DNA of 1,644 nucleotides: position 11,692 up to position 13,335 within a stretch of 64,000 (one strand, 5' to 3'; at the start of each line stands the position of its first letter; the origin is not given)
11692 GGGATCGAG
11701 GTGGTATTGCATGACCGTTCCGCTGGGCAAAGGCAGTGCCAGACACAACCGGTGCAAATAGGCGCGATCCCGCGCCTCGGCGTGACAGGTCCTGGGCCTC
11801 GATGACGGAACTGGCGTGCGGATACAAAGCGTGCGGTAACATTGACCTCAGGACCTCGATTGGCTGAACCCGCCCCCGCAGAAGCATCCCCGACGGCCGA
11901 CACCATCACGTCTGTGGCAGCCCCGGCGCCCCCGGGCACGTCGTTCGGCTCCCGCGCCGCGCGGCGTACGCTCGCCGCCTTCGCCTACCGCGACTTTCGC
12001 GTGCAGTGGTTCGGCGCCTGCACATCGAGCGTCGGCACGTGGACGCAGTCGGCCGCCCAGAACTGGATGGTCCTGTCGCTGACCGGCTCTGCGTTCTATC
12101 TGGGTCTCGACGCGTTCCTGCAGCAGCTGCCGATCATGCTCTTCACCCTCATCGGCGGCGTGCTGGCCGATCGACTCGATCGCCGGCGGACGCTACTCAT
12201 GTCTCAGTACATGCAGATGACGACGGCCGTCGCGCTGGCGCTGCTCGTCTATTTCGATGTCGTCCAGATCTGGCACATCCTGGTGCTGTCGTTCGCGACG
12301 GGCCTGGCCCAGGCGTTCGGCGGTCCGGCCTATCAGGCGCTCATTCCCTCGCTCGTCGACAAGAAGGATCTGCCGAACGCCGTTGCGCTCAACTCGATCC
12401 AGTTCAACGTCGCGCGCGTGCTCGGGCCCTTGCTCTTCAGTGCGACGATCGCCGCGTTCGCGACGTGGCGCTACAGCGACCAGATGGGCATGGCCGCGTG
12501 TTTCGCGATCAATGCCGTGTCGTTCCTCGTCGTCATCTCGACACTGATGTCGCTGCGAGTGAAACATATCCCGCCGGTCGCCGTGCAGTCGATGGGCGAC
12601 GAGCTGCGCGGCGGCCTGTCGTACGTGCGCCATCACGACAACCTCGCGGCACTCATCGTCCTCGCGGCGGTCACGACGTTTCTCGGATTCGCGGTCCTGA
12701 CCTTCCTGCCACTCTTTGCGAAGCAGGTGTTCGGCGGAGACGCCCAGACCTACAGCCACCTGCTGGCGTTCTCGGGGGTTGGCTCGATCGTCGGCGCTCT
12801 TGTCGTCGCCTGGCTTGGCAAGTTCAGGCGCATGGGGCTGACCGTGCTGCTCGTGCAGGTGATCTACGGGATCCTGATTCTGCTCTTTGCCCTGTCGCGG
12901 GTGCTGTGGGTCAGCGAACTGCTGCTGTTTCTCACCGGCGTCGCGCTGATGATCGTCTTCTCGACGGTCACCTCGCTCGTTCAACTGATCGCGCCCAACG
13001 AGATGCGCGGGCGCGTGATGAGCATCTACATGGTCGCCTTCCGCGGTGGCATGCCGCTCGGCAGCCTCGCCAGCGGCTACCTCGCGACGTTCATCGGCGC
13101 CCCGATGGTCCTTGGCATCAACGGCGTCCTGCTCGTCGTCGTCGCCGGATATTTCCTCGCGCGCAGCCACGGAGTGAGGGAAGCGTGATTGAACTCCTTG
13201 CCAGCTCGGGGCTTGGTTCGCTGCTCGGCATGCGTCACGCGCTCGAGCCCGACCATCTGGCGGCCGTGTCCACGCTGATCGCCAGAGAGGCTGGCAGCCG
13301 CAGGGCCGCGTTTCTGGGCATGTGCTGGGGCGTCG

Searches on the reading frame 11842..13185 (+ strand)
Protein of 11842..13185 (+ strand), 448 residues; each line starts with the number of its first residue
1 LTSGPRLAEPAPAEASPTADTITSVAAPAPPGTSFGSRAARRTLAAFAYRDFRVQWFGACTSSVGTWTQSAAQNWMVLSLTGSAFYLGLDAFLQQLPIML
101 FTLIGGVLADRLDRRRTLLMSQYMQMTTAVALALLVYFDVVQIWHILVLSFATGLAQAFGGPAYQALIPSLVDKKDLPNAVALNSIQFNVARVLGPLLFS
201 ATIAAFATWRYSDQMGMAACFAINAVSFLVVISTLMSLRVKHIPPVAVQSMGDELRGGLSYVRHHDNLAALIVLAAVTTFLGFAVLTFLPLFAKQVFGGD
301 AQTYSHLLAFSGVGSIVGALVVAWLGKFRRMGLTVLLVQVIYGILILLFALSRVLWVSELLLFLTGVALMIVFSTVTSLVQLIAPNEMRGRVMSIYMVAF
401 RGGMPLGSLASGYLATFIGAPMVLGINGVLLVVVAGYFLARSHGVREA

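Call 47: search_protein_families(library=pfam, proteins=[window:11842-13185:+], max_evalue=0.00001)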
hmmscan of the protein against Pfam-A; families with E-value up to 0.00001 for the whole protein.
window:11842-13185:+ (448 aa): 3 families
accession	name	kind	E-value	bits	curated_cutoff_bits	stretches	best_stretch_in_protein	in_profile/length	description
PF05977.19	MFS_3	-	4.4e-69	233.8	27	1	43-435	3-387/524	Transmembrane secretion effector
PF07690.21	MFS_1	-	3.9e-37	128.4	33.4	1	56-403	2-342/347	Major Facilitator Superfamily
PF12832.13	MFS_1_like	-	4.4e-06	26.4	25.2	1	103-415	52-362/373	MFS_1 like family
